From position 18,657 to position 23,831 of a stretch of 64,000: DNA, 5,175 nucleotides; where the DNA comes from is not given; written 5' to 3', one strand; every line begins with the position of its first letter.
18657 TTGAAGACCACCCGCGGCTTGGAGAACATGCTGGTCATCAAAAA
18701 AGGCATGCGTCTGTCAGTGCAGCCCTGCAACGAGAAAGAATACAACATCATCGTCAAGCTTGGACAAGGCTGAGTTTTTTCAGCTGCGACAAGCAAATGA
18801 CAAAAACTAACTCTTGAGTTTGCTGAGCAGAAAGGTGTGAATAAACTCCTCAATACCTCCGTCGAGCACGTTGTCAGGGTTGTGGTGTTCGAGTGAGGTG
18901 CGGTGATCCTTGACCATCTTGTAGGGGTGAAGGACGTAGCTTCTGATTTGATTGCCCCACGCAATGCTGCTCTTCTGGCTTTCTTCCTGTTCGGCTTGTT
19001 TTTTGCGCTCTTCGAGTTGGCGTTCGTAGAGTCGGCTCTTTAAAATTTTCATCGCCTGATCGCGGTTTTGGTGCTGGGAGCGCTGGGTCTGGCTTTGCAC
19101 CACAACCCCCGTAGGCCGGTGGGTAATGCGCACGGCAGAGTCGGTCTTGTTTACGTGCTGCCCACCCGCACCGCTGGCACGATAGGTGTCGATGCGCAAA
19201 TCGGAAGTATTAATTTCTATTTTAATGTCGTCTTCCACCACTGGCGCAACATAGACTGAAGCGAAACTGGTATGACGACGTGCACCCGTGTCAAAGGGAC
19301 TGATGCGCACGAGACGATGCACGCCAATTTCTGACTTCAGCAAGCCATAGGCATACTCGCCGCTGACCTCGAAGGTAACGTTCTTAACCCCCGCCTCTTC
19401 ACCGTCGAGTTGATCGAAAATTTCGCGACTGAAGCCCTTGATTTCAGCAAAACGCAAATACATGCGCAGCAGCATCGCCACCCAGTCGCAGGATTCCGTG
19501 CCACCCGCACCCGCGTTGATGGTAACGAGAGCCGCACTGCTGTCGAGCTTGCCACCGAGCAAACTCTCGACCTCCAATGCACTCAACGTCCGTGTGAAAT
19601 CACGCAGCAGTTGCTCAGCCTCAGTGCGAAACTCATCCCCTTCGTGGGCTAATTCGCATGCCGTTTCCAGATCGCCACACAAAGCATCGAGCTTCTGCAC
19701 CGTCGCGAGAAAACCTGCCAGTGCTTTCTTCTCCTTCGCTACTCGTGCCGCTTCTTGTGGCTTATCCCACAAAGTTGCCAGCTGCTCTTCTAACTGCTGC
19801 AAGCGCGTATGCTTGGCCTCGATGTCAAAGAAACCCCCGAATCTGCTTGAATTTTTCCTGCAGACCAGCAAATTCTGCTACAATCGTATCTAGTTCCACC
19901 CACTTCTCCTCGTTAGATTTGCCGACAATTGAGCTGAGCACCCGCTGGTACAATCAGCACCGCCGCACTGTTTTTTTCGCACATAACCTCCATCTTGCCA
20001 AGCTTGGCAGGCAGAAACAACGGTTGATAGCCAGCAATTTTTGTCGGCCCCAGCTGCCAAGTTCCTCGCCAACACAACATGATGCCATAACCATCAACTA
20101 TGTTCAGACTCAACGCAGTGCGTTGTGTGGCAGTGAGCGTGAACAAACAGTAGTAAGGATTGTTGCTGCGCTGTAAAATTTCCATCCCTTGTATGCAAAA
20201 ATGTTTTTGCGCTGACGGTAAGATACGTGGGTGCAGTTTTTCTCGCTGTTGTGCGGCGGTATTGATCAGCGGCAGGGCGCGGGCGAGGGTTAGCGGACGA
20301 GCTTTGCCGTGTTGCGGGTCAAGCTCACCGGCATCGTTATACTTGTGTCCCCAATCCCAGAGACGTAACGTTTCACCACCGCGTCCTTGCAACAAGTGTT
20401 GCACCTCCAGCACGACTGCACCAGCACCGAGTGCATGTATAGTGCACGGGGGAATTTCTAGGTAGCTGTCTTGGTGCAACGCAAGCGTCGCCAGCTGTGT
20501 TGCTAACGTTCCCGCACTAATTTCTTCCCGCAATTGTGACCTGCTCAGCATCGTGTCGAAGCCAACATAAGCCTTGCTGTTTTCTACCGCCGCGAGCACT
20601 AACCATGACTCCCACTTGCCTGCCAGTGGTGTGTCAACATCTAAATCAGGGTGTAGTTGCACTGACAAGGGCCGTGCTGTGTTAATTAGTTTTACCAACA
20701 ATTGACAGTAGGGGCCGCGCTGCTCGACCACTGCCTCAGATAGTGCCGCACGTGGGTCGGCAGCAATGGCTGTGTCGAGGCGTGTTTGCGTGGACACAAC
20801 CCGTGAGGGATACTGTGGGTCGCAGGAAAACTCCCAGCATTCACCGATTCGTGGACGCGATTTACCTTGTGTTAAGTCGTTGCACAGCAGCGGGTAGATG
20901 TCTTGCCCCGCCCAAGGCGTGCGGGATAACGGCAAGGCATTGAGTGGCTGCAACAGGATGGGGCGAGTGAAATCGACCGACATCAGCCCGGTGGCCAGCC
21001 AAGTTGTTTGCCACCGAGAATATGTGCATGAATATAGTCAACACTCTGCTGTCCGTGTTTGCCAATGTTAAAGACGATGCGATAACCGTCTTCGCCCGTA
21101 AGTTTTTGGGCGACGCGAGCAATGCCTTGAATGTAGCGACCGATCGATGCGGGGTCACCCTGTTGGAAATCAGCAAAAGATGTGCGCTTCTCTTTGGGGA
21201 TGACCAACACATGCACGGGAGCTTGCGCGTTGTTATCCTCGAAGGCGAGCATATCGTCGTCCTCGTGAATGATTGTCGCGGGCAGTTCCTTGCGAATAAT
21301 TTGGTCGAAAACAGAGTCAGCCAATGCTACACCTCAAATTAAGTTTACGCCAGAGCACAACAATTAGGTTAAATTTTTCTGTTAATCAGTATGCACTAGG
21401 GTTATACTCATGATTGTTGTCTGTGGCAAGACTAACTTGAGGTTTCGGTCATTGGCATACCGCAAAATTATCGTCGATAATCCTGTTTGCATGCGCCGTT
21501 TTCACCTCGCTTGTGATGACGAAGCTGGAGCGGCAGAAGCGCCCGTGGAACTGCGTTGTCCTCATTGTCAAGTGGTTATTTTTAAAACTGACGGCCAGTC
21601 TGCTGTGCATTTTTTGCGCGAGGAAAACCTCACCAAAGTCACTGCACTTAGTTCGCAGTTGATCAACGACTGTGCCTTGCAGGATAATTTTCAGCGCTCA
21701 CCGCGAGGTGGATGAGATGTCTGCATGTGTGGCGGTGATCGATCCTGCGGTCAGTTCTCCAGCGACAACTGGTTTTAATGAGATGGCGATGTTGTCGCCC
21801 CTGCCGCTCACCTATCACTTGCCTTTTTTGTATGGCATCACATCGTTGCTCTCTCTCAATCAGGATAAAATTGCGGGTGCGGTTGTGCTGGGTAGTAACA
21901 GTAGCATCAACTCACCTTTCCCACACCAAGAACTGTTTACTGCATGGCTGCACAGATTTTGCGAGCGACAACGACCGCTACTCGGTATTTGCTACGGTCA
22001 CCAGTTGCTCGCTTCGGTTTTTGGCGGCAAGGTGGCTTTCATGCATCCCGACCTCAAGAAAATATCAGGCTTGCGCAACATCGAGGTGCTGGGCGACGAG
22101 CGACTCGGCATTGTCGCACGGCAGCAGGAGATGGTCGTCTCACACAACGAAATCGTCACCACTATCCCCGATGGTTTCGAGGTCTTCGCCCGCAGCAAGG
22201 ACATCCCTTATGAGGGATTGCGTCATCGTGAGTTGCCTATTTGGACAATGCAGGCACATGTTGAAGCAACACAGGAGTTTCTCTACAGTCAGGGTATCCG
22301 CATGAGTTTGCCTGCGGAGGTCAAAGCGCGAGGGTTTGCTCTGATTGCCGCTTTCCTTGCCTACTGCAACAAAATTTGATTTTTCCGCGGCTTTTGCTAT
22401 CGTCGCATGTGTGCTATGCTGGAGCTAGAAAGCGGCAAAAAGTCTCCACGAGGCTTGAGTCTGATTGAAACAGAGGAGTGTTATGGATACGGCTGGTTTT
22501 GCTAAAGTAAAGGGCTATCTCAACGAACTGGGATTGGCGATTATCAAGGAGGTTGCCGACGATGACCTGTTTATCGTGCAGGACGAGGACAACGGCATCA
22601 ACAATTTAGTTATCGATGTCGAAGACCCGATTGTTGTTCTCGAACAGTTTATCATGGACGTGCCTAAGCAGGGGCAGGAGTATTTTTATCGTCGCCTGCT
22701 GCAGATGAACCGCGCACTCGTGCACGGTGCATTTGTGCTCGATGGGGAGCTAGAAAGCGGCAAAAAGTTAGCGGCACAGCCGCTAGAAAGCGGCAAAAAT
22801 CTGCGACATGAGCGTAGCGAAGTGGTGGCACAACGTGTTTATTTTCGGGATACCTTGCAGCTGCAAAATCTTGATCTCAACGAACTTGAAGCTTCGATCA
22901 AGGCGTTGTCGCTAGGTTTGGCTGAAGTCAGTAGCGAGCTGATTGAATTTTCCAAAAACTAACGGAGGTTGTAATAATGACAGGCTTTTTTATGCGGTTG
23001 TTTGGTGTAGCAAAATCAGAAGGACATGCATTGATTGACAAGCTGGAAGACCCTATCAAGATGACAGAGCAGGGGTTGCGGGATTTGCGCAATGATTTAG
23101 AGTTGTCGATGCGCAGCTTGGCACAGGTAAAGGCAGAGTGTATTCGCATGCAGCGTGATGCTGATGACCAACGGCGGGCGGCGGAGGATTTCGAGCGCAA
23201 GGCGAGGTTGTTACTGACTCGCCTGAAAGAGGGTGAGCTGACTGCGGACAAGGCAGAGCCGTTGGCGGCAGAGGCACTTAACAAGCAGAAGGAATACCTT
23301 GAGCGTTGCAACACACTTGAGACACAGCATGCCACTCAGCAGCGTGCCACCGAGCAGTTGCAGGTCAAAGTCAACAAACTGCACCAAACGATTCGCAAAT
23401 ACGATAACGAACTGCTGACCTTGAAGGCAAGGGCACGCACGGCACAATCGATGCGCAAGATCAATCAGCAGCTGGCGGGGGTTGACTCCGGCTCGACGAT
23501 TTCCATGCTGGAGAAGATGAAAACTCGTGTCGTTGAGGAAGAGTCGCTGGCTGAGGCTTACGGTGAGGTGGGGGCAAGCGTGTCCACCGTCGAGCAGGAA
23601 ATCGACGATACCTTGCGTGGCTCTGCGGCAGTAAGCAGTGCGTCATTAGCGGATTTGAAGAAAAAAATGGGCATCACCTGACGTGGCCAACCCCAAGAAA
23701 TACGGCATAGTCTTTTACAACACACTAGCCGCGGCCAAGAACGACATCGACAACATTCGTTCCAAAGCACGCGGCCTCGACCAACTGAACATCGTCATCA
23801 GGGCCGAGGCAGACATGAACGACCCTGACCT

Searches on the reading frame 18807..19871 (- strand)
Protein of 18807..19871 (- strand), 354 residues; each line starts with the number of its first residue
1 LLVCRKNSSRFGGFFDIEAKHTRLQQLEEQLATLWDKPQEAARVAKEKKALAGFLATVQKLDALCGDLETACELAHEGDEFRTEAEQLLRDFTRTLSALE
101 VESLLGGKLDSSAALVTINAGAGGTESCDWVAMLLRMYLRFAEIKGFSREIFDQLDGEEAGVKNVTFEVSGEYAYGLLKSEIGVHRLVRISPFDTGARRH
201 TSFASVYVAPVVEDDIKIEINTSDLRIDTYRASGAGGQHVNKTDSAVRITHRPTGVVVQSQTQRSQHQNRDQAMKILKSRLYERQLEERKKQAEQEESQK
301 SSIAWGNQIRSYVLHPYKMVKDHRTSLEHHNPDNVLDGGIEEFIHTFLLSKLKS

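Call 14: search_protein_families(library=pfam, proteins=[window:18807-19871:-], max_evalue=0.001)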
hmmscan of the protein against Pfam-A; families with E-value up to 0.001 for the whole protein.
window:18807-19871:- (354 aa): 2 families
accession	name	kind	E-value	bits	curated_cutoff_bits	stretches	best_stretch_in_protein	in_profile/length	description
PF03462.23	PCRF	-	6.3e-51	173.4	24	1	22-206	3-194/194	PCRF domain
PF00472.26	RF-1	-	1e-44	151.6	35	1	214-324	1-116/116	RF-1 domain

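Call 15: list_cluster_members(proteins=[window:18810-19871:-, window:868-1569:+, window:7727-10843:-, window:31867-34695:-, P0021, P0024, P0018])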
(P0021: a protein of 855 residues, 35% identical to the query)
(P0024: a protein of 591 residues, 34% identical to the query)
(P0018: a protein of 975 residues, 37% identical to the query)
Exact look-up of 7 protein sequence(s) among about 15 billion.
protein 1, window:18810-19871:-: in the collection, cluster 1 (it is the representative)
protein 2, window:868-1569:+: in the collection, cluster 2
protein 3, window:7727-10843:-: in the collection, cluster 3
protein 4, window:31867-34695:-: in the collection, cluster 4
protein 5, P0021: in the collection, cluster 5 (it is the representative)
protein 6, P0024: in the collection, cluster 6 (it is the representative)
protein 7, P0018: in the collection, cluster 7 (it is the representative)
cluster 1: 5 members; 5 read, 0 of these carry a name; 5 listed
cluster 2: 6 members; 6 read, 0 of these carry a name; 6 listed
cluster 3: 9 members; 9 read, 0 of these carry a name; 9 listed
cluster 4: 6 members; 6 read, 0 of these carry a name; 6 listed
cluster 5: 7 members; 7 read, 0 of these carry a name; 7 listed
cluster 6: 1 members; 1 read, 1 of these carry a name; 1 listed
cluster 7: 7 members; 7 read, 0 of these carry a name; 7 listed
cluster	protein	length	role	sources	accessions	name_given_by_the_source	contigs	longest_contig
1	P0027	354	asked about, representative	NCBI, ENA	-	-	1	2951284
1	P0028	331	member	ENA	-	-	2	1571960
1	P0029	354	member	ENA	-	-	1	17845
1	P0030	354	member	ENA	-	-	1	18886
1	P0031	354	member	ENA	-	-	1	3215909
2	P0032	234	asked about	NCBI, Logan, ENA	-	-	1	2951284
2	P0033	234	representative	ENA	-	-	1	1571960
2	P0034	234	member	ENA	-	-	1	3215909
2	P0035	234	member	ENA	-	-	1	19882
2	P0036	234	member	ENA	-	-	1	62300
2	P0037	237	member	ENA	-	-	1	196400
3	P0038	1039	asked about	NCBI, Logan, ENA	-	-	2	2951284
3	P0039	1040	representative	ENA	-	-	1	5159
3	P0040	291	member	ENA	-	-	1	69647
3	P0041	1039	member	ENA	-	-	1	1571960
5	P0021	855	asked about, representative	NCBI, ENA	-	-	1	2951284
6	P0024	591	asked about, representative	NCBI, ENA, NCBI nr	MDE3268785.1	MAG: S8/S53 family peptidase [Pseudomonadota bacterium] | S8/S53 family peptidase [Pseudomonadota bacterium]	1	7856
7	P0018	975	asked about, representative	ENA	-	-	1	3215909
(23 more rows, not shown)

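Call 34: find_homologous_proteins(query=window:18810-19871:-, max_evalue=1e-60)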
Query window:18810-19871:- (354 aa): 7999 proteins with E <= 1e-60 among 8000 candidates; the best 120 are listed.
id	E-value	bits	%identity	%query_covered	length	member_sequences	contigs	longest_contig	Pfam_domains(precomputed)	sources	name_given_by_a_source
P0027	3.0e-231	784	100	100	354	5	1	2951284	PF03462.24,PF00472.27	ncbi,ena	-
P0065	2.9e-207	705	90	99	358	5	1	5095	PF03462.24,PF00472.27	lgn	-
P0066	2.0e-199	680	92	93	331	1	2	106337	PF03462.24,PF00472.27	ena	-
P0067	5.2e-197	672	84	100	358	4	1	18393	PF03462.24,PF00472.27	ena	-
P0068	1.1e-194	664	83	100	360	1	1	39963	PF03462.24,PF00472.27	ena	-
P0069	2.2e-191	653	88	93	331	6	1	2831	PF03462.24,PF00472.27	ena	-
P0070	8.4e-189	645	88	93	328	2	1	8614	PF03462.24,PF00472.27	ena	-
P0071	1.2e-183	628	85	93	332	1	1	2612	PF03462.24,PF00472.27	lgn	-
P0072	9.7e-178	608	83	94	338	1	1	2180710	PF03462.24,PF00472.27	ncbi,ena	-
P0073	4.8e-160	550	76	91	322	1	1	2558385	PF03462.24,PF00472.27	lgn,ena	-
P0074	9.8e-147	506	66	97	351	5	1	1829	PF03462.24,PF00472.27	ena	-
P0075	7.2e-146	503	63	98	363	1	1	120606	PF03462.24,PF00472.27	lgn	-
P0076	3.9e-145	501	66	95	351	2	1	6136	PF03462.24,PF00472.27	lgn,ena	-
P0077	2.0e-140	486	64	97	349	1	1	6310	PF03462.24,PF00472.27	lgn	-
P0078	4.6e-140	484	63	98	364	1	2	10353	PF03462.24,PF00472.27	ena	-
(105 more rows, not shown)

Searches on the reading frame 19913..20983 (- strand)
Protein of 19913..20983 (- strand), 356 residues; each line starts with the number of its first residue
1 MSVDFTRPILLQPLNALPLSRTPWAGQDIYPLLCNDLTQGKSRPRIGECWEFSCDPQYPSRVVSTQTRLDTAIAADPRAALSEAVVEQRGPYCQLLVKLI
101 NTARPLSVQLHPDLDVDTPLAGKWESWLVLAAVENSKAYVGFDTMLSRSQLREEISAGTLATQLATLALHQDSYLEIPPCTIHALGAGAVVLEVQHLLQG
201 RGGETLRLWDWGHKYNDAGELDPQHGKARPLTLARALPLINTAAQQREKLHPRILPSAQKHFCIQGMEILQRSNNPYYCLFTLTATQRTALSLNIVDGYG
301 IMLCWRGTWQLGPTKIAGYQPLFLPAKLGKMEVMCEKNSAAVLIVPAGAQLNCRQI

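Call 14: search_protein_families(library=pfam, proteins=[window:19913-20983:-], max_evalue=0.001)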
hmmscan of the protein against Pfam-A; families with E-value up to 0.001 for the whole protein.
window:19913-20983:- (356 aa): 1 family
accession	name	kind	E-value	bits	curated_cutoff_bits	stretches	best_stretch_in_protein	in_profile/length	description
PF20511.4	PMI_typeI_cat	-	1.1e-06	29.3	22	1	46-114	39-104/143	Phosphomannose isomerase type I, catalytic domain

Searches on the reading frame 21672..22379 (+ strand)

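Call 65: search_protein_families(library=pfam, proteins=[window:21672-22379:+], max_evalue=0.0001)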
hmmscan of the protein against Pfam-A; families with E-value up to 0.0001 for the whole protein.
window:21672-22379:+ (235 aa): 2 families
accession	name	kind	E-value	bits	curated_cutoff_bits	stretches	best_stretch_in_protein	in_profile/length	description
PF00117.34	GATase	-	3.4e-17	63.2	22.8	1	92-201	64-175/190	Glutamine amidotransferase class-I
PF07722.19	Peptidase_C26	-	2.8e-07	30.9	20.5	1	92-198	97-219/219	Peptidase C26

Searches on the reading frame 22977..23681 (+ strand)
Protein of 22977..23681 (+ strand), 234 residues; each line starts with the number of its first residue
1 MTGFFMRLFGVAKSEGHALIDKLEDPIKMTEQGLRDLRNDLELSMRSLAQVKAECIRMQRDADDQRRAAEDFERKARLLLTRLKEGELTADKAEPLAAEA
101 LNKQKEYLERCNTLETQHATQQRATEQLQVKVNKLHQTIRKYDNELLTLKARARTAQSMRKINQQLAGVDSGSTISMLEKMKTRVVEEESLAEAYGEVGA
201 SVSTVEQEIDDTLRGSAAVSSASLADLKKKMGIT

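Call 65: search_protein_families(library=pfam, proteins=[window:22977-23681:+], max_evalue=0.0001)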
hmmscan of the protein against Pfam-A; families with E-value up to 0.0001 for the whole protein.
window:22977-23681:+ (234 aa): 1 family
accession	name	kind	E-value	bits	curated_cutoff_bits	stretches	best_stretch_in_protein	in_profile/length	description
PF04012.17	PspA_IM30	-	1.6e-41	142.8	33.9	1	4-230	2-217/220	PspA/IM30 family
